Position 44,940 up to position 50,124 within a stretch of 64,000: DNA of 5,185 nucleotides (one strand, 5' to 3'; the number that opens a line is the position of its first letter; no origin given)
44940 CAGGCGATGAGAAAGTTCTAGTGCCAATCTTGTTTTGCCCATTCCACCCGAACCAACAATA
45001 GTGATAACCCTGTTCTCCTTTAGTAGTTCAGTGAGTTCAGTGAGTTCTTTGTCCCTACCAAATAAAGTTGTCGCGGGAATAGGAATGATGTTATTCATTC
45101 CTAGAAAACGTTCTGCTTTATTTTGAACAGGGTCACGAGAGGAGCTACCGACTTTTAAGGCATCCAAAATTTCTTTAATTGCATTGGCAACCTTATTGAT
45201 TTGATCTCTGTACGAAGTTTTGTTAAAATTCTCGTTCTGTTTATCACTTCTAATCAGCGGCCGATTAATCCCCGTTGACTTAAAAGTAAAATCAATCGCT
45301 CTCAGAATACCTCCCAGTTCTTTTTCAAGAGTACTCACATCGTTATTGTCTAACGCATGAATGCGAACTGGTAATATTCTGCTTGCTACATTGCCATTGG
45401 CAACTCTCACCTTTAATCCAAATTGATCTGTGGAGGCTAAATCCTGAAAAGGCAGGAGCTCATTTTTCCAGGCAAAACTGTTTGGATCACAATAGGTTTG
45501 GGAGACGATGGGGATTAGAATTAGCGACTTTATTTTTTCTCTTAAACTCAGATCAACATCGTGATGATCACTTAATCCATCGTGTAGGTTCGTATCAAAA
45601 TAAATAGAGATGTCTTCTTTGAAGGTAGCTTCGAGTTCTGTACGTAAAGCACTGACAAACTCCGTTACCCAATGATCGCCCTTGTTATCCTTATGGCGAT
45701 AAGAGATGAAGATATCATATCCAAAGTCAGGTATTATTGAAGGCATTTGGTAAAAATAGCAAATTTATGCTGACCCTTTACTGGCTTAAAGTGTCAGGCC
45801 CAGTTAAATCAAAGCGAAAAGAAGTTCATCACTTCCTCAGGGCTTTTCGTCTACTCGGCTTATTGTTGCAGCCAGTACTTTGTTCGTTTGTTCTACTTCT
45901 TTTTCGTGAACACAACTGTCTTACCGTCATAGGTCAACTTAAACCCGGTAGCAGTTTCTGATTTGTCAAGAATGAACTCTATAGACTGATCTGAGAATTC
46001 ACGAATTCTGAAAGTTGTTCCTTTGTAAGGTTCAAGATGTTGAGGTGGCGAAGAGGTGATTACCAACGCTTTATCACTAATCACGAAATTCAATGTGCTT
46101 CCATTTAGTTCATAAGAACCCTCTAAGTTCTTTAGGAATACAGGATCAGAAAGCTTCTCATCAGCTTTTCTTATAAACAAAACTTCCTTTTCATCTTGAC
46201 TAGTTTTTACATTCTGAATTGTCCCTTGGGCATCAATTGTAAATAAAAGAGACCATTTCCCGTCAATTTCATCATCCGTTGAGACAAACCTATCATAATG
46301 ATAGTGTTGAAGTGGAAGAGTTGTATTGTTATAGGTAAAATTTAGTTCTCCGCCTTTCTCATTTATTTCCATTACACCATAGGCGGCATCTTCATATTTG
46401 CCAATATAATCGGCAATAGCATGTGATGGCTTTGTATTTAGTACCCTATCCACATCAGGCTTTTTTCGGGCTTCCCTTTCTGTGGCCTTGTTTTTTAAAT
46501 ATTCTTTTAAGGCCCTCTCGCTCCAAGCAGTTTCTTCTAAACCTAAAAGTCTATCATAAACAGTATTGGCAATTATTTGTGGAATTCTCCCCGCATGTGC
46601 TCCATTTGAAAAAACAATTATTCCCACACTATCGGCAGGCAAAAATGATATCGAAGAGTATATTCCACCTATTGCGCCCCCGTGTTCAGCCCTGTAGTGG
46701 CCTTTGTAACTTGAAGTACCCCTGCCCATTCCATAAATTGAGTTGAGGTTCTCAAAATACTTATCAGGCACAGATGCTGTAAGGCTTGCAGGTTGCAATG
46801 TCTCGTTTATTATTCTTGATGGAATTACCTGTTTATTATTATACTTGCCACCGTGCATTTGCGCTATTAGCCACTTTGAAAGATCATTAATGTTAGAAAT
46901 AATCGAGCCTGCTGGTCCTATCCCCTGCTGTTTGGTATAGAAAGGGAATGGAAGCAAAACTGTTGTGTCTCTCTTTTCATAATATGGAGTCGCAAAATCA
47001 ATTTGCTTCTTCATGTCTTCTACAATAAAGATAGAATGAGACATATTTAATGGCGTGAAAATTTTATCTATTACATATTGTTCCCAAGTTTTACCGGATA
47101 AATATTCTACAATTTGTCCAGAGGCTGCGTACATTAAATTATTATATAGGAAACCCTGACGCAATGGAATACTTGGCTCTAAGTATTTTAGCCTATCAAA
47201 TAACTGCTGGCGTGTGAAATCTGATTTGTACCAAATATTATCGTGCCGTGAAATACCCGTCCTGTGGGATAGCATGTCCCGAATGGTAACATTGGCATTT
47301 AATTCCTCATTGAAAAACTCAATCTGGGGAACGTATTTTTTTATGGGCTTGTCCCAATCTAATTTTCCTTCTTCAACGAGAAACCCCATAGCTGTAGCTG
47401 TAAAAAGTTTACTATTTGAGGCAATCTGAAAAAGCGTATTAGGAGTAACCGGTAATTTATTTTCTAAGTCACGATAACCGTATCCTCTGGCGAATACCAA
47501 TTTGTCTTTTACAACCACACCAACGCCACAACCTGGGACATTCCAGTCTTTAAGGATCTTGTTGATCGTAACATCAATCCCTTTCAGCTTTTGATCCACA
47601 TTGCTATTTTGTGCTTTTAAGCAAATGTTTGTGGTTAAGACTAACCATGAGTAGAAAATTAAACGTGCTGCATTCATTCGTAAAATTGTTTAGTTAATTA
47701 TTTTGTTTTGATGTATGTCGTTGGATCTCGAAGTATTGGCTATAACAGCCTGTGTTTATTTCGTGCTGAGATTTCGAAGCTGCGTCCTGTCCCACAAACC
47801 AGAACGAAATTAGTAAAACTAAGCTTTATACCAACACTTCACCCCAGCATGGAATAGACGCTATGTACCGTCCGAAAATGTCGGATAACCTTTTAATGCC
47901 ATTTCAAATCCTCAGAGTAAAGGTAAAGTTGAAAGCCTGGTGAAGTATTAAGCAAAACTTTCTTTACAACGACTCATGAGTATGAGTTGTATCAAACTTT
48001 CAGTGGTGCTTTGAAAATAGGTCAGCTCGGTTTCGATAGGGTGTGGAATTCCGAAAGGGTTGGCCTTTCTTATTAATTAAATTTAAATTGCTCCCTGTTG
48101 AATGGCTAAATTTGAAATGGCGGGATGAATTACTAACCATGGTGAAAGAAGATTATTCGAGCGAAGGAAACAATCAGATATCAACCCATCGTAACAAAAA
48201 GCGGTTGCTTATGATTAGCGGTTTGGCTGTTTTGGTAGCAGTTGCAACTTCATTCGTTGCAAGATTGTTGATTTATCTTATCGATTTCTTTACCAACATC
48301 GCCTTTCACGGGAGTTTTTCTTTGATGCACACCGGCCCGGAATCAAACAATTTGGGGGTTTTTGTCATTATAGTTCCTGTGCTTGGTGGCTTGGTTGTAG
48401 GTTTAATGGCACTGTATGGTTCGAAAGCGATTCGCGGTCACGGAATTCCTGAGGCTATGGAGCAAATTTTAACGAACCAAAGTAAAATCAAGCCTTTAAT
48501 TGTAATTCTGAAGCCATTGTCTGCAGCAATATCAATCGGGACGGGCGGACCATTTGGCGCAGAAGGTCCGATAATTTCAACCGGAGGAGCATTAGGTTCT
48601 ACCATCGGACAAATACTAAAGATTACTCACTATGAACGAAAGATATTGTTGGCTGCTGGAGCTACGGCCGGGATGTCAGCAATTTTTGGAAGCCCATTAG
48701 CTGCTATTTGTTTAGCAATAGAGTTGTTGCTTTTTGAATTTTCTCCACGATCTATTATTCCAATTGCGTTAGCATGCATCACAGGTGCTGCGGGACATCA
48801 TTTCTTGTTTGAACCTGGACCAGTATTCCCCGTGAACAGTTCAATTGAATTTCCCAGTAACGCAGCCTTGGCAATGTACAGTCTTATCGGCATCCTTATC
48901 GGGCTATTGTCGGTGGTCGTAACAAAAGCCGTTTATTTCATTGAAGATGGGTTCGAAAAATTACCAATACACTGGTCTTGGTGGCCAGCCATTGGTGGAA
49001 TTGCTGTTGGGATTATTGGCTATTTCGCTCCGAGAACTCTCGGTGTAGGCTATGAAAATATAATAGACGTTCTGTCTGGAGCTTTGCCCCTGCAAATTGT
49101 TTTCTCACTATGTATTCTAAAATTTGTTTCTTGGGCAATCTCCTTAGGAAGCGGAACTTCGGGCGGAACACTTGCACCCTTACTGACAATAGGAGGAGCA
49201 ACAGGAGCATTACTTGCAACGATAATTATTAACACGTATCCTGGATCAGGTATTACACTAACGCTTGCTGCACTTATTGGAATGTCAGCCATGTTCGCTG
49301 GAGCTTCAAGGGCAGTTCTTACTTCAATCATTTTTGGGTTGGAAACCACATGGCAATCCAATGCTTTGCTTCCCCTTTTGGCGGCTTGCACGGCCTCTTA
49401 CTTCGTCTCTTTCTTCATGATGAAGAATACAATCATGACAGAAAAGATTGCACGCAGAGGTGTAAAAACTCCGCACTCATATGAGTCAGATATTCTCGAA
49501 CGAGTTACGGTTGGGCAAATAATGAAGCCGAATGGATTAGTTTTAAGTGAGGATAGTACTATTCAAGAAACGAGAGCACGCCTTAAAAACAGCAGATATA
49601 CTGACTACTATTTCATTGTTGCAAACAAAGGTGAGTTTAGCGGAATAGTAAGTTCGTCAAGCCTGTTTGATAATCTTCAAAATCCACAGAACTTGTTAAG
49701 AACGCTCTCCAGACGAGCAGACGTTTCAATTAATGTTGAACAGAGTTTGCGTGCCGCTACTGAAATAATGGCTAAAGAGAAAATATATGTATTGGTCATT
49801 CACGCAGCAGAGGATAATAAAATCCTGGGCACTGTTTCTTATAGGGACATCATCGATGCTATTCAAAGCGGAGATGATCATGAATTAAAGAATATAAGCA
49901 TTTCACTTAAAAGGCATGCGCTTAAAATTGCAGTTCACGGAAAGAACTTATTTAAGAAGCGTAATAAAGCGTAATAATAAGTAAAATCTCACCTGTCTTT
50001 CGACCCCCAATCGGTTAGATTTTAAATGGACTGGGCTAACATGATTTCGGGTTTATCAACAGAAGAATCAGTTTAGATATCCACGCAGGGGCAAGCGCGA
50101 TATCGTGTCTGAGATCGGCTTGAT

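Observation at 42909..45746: Stand-alone TIR-NB-ARC-TPR STAND NTPase: candidate single-gene immune or abortive-infection sensor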

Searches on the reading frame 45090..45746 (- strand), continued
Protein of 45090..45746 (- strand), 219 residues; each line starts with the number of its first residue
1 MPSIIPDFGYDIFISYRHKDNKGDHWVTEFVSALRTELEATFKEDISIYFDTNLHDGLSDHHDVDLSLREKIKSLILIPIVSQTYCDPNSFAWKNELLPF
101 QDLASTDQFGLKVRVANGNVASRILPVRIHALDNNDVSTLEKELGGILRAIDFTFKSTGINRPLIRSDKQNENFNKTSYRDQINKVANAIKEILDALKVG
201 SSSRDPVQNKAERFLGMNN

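Call 49: search_protein_families(library=pfam, proteins=[P0241, P0244, P0248, P0364, P0345, P0289, P0277, P0260, P0243, P0340], max_evalue=0.001)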
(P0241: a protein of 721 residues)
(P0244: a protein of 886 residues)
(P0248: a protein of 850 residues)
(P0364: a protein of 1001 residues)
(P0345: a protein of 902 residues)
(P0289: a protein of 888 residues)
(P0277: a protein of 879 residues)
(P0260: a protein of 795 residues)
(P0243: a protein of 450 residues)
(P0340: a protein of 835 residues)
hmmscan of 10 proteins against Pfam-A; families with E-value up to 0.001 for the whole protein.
P0241 (721 aa): 10 families
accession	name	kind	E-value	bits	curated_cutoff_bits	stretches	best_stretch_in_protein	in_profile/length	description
PF13431.12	TPR_17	-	2.5e-12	46.5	24.4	1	514-544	3-33/34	Tetratricopeptide repeat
PF13181.12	TPR_8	-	4e-11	42.6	25.7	0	526-556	3-33/34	Tetratricopeptide repeat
PF07719.23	TPR_2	-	7.5e-08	32.4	27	0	595-618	3-26/34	Tetratricopeptide repeat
PF13176.12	TPR_7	-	8.6e-08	32.1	27.9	0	628-647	4-23/36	Tetratricopeptide repeat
PF14559.12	TPR_19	-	1.2e-07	32.4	25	0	573-613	5-45/68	Tetratricopeptide repeat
PF13424.12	TPR_12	-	1.1e-05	25.9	30.1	0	572-616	16-68/77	Tetratricopeptide repeat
PF00515.34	TPR_1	-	1.8e-05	24.8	27.8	0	599-618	7-26/34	Tetratricopeptide repeat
PF17680.6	FlgO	-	0.00061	20.1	22.6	0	266-364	19-123/130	FlgO protein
PF13414.12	TPR_11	-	0.00074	19.6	26.8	0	514-531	18-35/42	TPR repeat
PF13371.12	TPR_9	-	0.00076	19.9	35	0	572-616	8-52/73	Tetratricopeptide repeat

P0244 (886 aa): 23 families
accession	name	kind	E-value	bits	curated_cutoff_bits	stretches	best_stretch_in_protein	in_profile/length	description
PF07719.23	TPR_2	-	2.9e-35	117.9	27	3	533-565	1-33/34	Tetratricopeptide repeat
PF13424.12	TPR_12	-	2.3e-29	101.9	30.1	2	791-862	5-76/77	Tetratricopeptide repeat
PF00515.34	TPR_1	-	4.8e-29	99.4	27.8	3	568-600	1-33/34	Tetratricopeptide repeat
PF13428.12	TPR_14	-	5.5e-23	79.6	23.5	0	506-540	8-42/44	Tetratricopeptide repeat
PF13432.12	TPR_16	-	3.9e-22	78.8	32.7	1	505-563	3-61/65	Tetratricopeptide repeat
PF13181.12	TPR_8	-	1.1e-21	75.5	25.7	1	569-600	2-33/34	Tetratricopeptide repeat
PF14559.12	TPR_19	-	7.1e-19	68.3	25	0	544-593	2-50/68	Tetratricopeptide repeat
PF13431.12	TPR_17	-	1.6e-16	59.6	24.4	0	451-476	1-25/34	Tetratricopeptide repeat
PF13374.12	TPR_10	-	8.6e-14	51.5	27.5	0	645-672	7-35/42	Tetratricopeptide repeat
PF13174.12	TPR_6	-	1e-13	51.4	26.3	0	833-859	2-28/33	Tetratricopeptide repeat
PF13414.12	TPR_11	-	3.3e-13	49.5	26.8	0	453-474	18-39/42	TPR repeat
PF13176.12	TPR_7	-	4.1e-12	45.6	27.9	1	833-859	1-27/36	Tetratricopeptide repeat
PF25062.1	ARM_TT21_N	-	1.9e-08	34.7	40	0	499-602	99-202/222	Tetratricopeptide repeat protein 21 N-terminal ARM repeat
PF23914.1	TPR_CcmH_CycH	-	3.2e-07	30.8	42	1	526-633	43-149/158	Cytochrome c-type biogenesis protein H TPR domain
PF12895.13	ANAPC3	-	4.7e-07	30.4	27.2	0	514-593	4-81/82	Anaphase-promoting complex, cyclosome, subunit 3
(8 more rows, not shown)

P0248 (850 aa): 15 families
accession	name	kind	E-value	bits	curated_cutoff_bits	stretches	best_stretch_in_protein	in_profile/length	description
PF14559.12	TPR_19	-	3.5e-21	75.7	25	2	537-592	8-62/68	Tetratricopeptide repeat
PF13428.12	TPR_14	-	5.7e-15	54.8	23.5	0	480-518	1-39/44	Tetratricopeptide repeat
PF13414.12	TPR_11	-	2.1e-14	53.3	26.8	1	419-447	10-38/42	TPR repeat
PF13431.12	TPR_17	-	2.2e-12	46.6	24.4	0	470-500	3-33/34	Tetratricopeptide repeat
PF23914.1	TPR_CcmH_CycH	-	1e-11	45.4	42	1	471-580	41-147/158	Cytochrome c-type biogenesis protein H TPR domain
PF07719.23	TPR_2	-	3.5e-09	36.5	27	1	481-512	2-33/34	Tetratricopeptide repeat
PF13432.12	TPR_16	-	1.1e-06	29.3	32.7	0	484-519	1-36/65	Tetratricopeptide repeat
PF25062.1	ARM_TT21_N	-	1.6e-06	28.4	40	1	481-595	101-209/222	Tetratricopeptide repeat protein 21 N-terminal ARM repeat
PF13181.12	TPR_8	-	6.6e-06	26.3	25.7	1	482-512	3-33/34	Tetratricopeptide repeat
PF25058.1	ARM_TT21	-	1e-05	26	27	0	481-598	8-138/155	Tetratricopeptide repeat protein 21 ARM repeat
PF00515.34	TPR_1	-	1.2e-05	25.3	27.8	1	481-512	2-33/34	Tetratricopeptide repeat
PF13176.12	TPR_7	-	4.8e-05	23.6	27.9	0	483-511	2-32/36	Tetratricopeptide repeat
PF12569.14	NatA_aux_su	-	8.5e-05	22.1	33.3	0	545-616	181-252/515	N-terminal acetyltransferase A, auxiliary subunit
PF25060.1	ARM_TT21_2nd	-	0.00031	20.7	27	0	477-519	219-261/270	Tetratricopeptide repeat protein 21 second ARM domain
PF02259.29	FAT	-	0.00032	20.5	24.2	0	524-587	154-218/343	FAT domain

P0364 (1001 aa): 18 families
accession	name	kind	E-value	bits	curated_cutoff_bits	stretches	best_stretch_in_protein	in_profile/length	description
PF00515.34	TPR_1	-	1.6e-21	75.6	27.8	1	692-723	2-33/34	Tetratricopeptide repeat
PF07719.23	TPR_2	-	5.4e-20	70.3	27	1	692-724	2-34/34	Tetratricopeptide repeat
PF14559.12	TPR_19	-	3.2e-19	69.5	25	2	891-943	4-56/68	Tetratricopeptide repeat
PF13428.12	TPR_14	-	6.5e-19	67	23.5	1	694-731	4-41/44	Tetratricopeptide repeat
PF13181.12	TPR_8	-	2.1e-18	65.3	25.7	1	692-722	2-32/34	Tetratricopeptide repeat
PF13432.12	TPR_16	-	8.6e-15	55.3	32.7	1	663-724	3-64/65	Tetratricopeptide repeat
PF13424.12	TPR_12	-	1e-14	54.9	30.1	1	661-718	7-72/77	Tetratricopeptide repeat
PF13431.12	TPR_17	-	8.4e-13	47.9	24.4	0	901-932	2-33/34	Tetratricopeptide repeat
PF13174.12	TPR_6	-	1.1e-11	45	26.3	0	659-690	2-33/33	Tetratricopeptide repeat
PF23914.1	TPR_CcmH_CycH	-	2.5e-10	40.8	42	0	885-982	57-157/158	Cytochrome c-type biogenesis protein H TPR domain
PF25064.1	ARM_TT21_5th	-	9e-09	36.1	27.8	0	640-689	18-67/117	TT21 fifth ARM repeats domain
PF13371.12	TPR_9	-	2.5e-08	34.2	35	0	922-994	5-69/73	Tetratricopeptide repeat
PF13176.12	TPR_7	-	2.2e-06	27.8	27.9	0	660-681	2-23/36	Tetratricopeptide repeat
PF14561.12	TPR_20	-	1.3e-05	25.9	25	0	897-988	7-83/90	Tetratricopeptide repeat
PF24575.1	TPR_Slam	-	1.8e-05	25.5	35.2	0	849-934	23-103/104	Surface lipoprotein assembly modifier, N-terminal TPR repeats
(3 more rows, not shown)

P0345 (902 aa): 1 family
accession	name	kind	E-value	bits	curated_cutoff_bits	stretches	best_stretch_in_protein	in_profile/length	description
PF13432.12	TPR_16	-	9.7e-05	23.2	32.7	0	856-884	4-28/65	Tetratricopeptide repeat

P0289 (888 aa): 7 families
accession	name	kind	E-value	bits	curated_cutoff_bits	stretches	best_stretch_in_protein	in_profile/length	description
PF13431.12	TPR_17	-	1.3e-12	47.3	24.4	1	610-634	2-26/34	Tetratricopeptide repeat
PF07719.23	TPR_2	-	1.3e-10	41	27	0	726-752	2-28/34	Tetratricopeptide repeat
PF13181.12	TPR_8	-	1.1e-07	31.9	25.7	0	810-829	5-24/34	Tetratricopeptide repeat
PF13414.12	TPR_11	-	7.5e-07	29.2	26.8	0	607-634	14-41/42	TPR repeat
PF13424.12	TPR_12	-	1.6e-05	25.4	30.1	0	705-751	24-71/77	Tetratricopeptide repeat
PF13432.12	TPR_16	-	0.00014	22.6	32.7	0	523-550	15-42/65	Tetratricopeptide repeat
PF13176.12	TPR_7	-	0.00019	21.7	27.9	0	728-754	2-27/36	Tetratricopeptide repeat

P0277 (879 aa): 15 families
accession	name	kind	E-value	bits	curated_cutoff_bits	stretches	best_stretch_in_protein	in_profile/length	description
PF14559.12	TPR_19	-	2.6e-16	60.1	25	1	586-641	7-62/68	Tetratricopeptide repeat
PF07719.23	TPR_2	-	2.6e-09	36.9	27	1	605-637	2-34/34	Tetratricopeptide repeat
PF13428.12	TPR_14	-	9e-08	32.5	23.5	0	574-612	5-43/44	Tetratricopeptide repeat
PF00515.34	TPR_1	-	1.8e-07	31.2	27.8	1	605-637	2-34/34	Tetratricopeptide repeat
PF13432.12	TPR_16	-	6.1e-07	30.2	32.7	1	580-631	7-58/65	Tetratricopeptide repeat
PF23914.1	TPR_CcmH_CycH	-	1.1e-06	29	42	1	556-638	70-155/158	Cytochrome c-type biogenesis protein H TPR domain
PF13174.12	TPR_6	-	2.7e-06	28.1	26.3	0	605-635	1-31/33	Tetratricopeptide repeat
PF13181.12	TPR_8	-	2.7e-06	27.5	25.7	1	605-637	2-34/34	Tetratricopeptide repeat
PF25058.1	ARM_TT21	-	1.1e-05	25.8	27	1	479-629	20-154/155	Tetratricopeptide repeat protein 21 ARM repeat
PF13431.12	TPR_17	-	4.7e-05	23.8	24.4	0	594-624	3-33/34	Tetratricopeptide repeat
PF25060.1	ARM_TT21_2nd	-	8.2e-05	22.6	27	1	463-618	125-270/270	Tetratricopeptide repeat protein 21 second ARM domain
PF09295.16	ChAPs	-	0.00023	20.7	20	1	552-637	182-267/395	ChAPs (Chs5p-Arf1p-binding proteins)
PF13176.12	TPR_7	-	0.00027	21.2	27.9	0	606-638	1-33/36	Tetratricopeptide repeat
PF12569.14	NatA_aux_su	-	0.00036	20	33.3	0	568-654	2-88/515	N-terminal acetyltransferase A, auxiliary subunit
PF13424.12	TPR_12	-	0.0005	20.7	30.1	0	598-631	39-72/77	Tetratricopeptide repeat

P0260 (795 aa): 9 families
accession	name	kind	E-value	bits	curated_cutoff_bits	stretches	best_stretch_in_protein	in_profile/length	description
PF14559.12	TPR_19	-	1.2e-10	42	25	0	482-530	13-61/68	Tetratricopeptide repeat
PF13431.12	TPR_17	-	5.9e-07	29.7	24.4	0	442-467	2-27/34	Tetratricopeptide repeat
PF13181.12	TPR_8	-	1.7e-06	28.2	25.7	0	495-527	2-34/34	Tetratricopeptide repeat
PF13428.12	TPR_14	-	4e-06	27.4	23.5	0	496-536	3-43/44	Tetratricopeptide repeat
PF00515.34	TPR_1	-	0.00011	22.3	27.8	0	496-527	3-34/34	Tetratricopeptide repeat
PF07719.23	TPR_2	-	0.00017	21.9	27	0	496-527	3-34/34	Tetratricopeptide repeat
PF23914.1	TPR_CcmH_CycH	-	0.00039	20.7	42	0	487-536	43-92/158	Cytochrome c-type biogenesis protein H TPR domain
PF12895.13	ANAPC3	-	0.00044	20.9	27.2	0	476-520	5-49/82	Anaphase-promoting complex, cyclosome, subunit 3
PF13174.12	TPR_6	-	0.00077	20.4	26.3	0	496-526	2-32/33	Tetratricopeptide repeat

P0243 (450 aa): 1 family
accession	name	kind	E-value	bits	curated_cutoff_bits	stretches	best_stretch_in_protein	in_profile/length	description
PF07676.18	PD40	-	3.4e-11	43.2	20.9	1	291-318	3-30/38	WD40-like Beta Propeller Repeat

P0340 (835 aa): 3 families
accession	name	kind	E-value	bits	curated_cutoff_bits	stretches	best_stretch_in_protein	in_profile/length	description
PF07676.18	PD40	-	5.8e-26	90.3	20.9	1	680-711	1-33/38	WD40-like Beta Propeller Repeat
PF00930.27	DPPIV_N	-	1.6e-05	24.2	22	0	569-638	17-80/354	Dipeptidyl peptidase IV (DPP IV) N-terminal region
PF25174.1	Beta-prop_THOC3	-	0.00027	20.5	305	0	558-662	53-151/272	THOC3 beta-propeller domain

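Call 76: find_related_loci(query=A3, collection=viral_contigs, flank=5000)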
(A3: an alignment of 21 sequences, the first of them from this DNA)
Query A3 (205 aa) in viral_contigs; peptide patterns used: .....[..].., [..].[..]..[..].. (x = any residue, [..] = any of these).
25 stretches matched a pattern, but none encodes a relative of the query by tblastn (E <= 1e-3).

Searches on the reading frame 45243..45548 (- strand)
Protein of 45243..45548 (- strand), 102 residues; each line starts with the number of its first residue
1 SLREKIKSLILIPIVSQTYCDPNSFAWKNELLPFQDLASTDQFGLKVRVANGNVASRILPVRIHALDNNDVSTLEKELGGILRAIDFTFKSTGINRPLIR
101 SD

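Call 39: search_solved_structures(query=window:45243-45548:-, max_evalue=10, show_alignments=5)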
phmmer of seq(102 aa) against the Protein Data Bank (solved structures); distinct sequences matched with E-value up to 10: 0.

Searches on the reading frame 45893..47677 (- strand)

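Call 14: search_protein_families(library=pfam, proteins=[window:45893-47677:-], max_evalue=0.00001)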
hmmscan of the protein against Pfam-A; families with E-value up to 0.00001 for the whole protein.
window:45893-47677:- (594 aa): 2 families
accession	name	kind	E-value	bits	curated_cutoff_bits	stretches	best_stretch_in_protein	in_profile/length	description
PF00144.29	Beta-lactamase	-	2.5e-56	191.7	27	1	41-362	8-313/329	Beta-lactamase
PF11954.13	DUF3471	-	3.8e-19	69.4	29.3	1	411-493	2-89/103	Domain of unknown function (DUF3471)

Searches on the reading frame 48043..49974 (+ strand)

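Call 14: search_protein_families(library=pfam, proteins=[window:48043-49974:+], max_evalue=0.00001)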
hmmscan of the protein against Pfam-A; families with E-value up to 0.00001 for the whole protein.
window:48043-49974:+ (643 aa): 2 families
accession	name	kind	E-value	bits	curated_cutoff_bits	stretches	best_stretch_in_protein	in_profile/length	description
PF00654.25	Voltage_CLC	-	6.2e-78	262.8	24.8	1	115-456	1-345/346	Voltage gated chloride channel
PF00571.33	CBS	-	9.3e-14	51.9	24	1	558-608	7-56/57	CBS domain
